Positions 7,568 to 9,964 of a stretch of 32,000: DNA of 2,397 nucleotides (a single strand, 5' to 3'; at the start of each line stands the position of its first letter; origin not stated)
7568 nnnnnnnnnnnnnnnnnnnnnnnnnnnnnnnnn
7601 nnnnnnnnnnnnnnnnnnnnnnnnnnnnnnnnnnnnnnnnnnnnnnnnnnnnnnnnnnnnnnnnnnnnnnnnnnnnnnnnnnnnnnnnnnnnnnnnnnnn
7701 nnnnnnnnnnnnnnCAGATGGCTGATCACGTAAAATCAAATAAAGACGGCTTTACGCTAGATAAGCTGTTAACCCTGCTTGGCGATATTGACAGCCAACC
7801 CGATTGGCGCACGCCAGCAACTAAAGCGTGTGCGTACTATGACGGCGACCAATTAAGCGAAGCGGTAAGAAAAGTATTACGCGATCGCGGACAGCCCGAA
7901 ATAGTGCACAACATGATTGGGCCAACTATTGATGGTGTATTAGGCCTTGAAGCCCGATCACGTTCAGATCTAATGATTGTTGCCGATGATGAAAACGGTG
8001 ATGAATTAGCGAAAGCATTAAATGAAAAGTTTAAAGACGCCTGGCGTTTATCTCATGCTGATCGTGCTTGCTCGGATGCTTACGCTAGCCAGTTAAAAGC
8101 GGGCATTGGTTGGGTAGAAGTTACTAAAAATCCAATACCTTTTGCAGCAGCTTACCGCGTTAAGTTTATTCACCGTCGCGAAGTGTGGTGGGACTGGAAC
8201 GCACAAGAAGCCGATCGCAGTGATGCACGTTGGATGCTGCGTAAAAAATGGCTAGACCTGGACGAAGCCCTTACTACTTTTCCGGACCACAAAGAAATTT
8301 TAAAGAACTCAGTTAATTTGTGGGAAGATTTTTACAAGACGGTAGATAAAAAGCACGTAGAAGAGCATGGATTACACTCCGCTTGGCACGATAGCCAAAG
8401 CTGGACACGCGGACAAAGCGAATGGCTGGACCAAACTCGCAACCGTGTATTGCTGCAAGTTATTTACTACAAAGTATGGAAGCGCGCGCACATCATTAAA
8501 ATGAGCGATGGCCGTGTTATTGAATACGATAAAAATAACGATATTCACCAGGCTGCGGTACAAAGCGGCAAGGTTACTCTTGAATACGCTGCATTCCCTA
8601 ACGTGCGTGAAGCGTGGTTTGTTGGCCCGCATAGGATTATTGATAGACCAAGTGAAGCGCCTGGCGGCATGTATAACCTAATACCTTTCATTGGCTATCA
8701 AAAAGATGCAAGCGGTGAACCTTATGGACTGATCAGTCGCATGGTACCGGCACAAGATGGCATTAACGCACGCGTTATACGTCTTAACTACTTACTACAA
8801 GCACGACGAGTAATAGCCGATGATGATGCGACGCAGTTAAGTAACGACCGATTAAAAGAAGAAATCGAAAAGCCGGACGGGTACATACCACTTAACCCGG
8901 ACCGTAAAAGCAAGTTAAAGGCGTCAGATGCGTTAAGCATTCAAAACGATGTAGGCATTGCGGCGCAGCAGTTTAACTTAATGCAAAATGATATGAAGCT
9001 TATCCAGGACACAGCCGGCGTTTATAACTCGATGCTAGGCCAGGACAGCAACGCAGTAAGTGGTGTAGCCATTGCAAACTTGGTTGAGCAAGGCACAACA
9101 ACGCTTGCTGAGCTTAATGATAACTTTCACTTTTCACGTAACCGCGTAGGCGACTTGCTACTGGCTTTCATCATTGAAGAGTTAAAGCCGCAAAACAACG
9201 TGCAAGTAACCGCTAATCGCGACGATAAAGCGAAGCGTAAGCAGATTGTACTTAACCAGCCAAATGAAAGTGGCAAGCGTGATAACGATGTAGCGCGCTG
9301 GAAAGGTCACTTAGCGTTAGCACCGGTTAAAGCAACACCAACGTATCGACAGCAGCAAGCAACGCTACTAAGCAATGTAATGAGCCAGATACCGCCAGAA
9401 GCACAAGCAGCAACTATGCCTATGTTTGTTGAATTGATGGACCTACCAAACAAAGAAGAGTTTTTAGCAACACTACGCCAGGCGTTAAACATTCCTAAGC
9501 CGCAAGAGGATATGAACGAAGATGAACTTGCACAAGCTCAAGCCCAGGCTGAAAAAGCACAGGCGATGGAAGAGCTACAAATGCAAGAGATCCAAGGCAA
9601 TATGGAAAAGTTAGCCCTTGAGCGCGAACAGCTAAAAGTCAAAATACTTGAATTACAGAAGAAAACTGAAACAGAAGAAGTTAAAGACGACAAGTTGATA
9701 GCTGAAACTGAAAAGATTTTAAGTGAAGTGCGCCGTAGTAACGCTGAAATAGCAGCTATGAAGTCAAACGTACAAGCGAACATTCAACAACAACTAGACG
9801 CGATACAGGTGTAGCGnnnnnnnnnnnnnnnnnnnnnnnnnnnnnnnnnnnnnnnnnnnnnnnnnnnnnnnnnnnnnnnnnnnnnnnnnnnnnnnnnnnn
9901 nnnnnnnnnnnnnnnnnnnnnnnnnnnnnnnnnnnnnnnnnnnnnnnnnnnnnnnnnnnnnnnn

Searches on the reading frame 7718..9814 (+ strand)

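Call 8: search_protein_families(library=phrogs, proteins=[window:7718-9814:+], max_evalue=0.001)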
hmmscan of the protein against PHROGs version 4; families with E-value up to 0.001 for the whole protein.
window:7718-9814:+ (698 aa): 6 families
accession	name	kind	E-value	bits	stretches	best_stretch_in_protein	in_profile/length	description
phrog_156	-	head and packaging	9.1e-175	583.9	1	20-681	19-662/681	portal protein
phrog_18470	-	head and packaging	1.9e-74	250.7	1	7-223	15-232/232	portal protein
phrog_24564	-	unknown function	2.7e-35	122.7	1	491-694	3-210/212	-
phrog_27974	-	head and packaging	7e-12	46.1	1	555-636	38-119/239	portal protein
phrog_32380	-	unknown function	1.1e-06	29.2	1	37-199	27-190/287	-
phrog_14911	-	unknown function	0.00014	21.9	1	63-174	55-173/404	-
